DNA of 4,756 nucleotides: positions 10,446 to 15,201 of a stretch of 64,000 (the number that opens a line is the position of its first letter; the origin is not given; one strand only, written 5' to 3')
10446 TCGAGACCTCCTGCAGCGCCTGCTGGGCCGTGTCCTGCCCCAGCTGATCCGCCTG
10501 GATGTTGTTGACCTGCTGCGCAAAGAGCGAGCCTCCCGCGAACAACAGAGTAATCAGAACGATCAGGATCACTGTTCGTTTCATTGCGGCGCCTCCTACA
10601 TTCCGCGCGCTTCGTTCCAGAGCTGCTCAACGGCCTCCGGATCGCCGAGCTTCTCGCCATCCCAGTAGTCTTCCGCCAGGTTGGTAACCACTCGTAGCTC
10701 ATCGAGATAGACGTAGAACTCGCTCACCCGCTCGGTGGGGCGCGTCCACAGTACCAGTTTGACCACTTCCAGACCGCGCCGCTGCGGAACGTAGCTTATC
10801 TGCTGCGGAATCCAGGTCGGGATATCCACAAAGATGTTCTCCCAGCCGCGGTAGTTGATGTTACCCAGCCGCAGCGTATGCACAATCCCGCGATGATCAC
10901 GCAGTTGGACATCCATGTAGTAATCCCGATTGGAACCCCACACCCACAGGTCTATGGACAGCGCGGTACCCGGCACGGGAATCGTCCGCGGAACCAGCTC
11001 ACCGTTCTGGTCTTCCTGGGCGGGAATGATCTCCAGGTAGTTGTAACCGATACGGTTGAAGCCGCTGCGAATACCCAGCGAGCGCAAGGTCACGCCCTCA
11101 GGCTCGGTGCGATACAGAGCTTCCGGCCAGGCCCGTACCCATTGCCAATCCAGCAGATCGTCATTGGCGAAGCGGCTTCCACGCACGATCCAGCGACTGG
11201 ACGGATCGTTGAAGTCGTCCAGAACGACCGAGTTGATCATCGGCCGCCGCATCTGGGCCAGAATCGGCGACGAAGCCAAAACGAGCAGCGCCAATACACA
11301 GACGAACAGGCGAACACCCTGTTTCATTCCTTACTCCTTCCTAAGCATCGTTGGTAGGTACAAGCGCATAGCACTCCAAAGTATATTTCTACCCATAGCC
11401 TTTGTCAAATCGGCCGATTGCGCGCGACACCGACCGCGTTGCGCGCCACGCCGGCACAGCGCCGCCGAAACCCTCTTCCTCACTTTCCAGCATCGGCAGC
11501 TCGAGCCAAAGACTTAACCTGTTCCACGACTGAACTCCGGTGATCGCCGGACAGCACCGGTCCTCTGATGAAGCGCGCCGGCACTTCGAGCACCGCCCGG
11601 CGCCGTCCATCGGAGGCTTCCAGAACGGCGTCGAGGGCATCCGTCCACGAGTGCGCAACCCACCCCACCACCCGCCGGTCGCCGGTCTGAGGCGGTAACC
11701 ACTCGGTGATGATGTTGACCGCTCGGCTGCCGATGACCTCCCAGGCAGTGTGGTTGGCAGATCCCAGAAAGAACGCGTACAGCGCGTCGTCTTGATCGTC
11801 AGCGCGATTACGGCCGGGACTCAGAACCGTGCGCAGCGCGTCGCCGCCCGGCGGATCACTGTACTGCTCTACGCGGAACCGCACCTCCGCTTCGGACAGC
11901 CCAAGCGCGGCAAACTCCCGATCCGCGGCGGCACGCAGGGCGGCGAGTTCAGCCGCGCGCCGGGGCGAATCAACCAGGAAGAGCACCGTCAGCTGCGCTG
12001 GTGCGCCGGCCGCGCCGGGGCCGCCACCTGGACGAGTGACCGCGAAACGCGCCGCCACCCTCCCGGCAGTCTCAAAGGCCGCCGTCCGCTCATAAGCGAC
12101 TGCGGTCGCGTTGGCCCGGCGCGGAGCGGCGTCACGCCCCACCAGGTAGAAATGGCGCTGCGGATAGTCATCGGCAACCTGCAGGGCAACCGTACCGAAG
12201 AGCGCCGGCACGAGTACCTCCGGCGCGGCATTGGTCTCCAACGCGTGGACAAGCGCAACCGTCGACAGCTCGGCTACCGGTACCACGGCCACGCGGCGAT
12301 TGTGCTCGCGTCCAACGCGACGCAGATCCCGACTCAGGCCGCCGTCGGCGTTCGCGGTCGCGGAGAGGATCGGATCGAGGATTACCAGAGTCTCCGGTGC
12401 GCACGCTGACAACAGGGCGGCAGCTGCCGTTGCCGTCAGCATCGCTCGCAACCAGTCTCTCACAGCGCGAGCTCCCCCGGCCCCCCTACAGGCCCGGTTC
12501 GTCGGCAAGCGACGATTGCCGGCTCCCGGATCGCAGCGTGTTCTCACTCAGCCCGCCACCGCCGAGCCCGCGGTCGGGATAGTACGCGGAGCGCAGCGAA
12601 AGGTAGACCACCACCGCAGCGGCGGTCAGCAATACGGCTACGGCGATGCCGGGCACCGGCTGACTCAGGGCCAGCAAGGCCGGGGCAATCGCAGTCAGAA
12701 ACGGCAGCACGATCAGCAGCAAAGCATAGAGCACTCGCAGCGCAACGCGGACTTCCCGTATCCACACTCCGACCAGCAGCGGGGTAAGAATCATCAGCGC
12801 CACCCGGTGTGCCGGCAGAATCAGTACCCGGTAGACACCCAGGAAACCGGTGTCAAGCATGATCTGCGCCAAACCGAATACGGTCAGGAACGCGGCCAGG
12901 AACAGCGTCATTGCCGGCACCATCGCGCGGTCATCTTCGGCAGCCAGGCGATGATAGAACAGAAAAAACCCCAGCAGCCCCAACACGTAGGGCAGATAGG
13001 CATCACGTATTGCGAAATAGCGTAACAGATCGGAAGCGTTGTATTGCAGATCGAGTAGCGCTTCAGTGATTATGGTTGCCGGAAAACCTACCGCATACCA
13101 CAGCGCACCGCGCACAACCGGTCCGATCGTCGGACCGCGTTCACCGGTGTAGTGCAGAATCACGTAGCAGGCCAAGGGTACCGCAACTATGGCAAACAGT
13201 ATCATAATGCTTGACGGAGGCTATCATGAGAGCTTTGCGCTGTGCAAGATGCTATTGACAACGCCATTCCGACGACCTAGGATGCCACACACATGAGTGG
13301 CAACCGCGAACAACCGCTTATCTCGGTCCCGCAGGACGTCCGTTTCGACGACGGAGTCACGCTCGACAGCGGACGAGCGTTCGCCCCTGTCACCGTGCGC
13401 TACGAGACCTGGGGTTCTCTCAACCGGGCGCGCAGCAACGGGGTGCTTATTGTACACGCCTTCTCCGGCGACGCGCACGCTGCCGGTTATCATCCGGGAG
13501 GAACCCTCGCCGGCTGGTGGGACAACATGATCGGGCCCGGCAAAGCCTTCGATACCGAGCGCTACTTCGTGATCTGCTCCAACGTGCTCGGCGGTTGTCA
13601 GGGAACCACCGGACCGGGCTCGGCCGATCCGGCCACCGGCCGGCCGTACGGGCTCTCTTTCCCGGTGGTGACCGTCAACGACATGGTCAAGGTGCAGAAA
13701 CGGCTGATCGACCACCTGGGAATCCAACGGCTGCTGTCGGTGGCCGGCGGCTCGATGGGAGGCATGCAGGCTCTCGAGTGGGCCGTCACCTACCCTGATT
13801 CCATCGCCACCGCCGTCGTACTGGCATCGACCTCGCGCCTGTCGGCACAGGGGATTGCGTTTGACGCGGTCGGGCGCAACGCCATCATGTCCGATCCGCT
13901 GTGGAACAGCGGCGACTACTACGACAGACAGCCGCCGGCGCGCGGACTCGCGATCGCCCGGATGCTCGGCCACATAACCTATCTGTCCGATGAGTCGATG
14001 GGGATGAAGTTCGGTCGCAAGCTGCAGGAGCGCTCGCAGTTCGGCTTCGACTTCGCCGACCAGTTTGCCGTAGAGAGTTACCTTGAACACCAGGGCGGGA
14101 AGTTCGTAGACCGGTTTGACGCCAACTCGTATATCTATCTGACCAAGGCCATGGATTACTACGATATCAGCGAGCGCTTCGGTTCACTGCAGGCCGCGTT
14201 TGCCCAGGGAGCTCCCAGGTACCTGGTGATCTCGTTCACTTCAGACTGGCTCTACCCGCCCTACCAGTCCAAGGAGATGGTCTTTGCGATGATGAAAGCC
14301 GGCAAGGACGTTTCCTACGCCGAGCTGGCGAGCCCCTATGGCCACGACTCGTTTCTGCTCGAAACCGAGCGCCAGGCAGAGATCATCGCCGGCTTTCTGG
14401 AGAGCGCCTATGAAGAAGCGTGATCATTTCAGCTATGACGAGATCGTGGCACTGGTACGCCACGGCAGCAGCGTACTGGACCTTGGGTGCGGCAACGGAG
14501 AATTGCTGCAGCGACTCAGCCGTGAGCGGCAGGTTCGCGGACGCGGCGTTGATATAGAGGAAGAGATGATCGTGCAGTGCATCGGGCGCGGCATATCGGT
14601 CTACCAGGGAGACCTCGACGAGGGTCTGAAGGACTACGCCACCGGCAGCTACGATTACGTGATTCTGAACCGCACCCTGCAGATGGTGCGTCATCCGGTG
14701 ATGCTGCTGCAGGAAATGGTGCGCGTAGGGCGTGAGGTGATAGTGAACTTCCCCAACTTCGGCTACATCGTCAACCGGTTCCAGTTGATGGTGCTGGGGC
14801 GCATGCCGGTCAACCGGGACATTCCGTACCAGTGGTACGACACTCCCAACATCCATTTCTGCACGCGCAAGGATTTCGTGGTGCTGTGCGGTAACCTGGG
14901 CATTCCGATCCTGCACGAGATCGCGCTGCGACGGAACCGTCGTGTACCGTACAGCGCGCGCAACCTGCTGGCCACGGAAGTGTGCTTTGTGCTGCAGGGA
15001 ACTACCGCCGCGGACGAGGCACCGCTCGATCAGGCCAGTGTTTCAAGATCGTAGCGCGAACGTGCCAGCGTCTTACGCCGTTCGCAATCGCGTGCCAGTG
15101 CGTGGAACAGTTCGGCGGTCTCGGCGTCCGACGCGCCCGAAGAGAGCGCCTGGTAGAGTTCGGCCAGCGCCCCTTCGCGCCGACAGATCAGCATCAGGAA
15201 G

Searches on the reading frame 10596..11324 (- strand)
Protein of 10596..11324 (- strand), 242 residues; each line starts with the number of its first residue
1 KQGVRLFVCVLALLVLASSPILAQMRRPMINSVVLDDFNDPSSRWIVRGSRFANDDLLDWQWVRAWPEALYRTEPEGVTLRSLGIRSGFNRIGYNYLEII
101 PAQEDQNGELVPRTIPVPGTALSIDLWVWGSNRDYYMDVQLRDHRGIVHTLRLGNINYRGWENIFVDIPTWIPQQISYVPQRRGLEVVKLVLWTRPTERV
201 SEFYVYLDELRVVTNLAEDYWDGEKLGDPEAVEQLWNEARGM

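Call 71: search_protein_families(library=pfam, proteins=[window:10596-11324:-], max_evalue=0.01)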
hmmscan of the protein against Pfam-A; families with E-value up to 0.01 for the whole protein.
window:10596-11324:- (242 aa): 1 family
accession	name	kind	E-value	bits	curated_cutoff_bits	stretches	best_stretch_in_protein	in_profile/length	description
PF04620.18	FlaA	-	5.1e-20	72.6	25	1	82-217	73-224/230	Flagellar filament outer layer protein Flaa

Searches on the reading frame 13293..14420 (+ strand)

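Call 61: search_protein_families(library=pfam, proteins=[window:13293-14420:+], max_evalue=0.001)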
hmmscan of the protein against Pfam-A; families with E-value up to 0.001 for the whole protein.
window:13293-14420:+ (376 aa): 2 families
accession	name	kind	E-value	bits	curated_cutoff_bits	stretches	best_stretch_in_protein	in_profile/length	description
PF00561.26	Abhydrolase_1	-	3.7e-22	79.6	25.8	1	51-356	3-243/245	alpha/beta hydrolase fold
PF12146.15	Hydrolase_4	-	0.00096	18.9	27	0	129-180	60-109/239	Serine aminopeptidase, S33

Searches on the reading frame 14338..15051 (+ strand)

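Call 61: search_protein_families(library=pfam, proteins=[window:14338-15051:+], max_evalue=0.001)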
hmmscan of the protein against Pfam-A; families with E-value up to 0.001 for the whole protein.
window:14338-15051:+ (238 aa): 6 families
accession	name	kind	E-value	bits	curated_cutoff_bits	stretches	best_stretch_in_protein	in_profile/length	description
PF07021.18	MetW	-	9.9e-65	218.2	21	1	33-210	4-184/193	Methionine biosynthesis protein MetW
PF13847.12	Methyltransf_31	-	9.8e-13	48.5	27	1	43-132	4-102/145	Methyltransferase domain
PF13649.12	Methyltransf_25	-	3.6e-11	44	27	1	46-130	1-92/97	Methyltransferase domain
PF08241.18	Methyltransf_11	-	3.8e-10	40.7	21.2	1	47-131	1-87/95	Methyltransferase domain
PF13489.12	Methyltransf_23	-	7.5e-09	36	27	1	41-127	21-104/164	Methyltransferase domain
PF08242.18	Methyltransf_12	-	4.2e-07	31.1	30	1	47-129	1-90/98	Methyltransferase domain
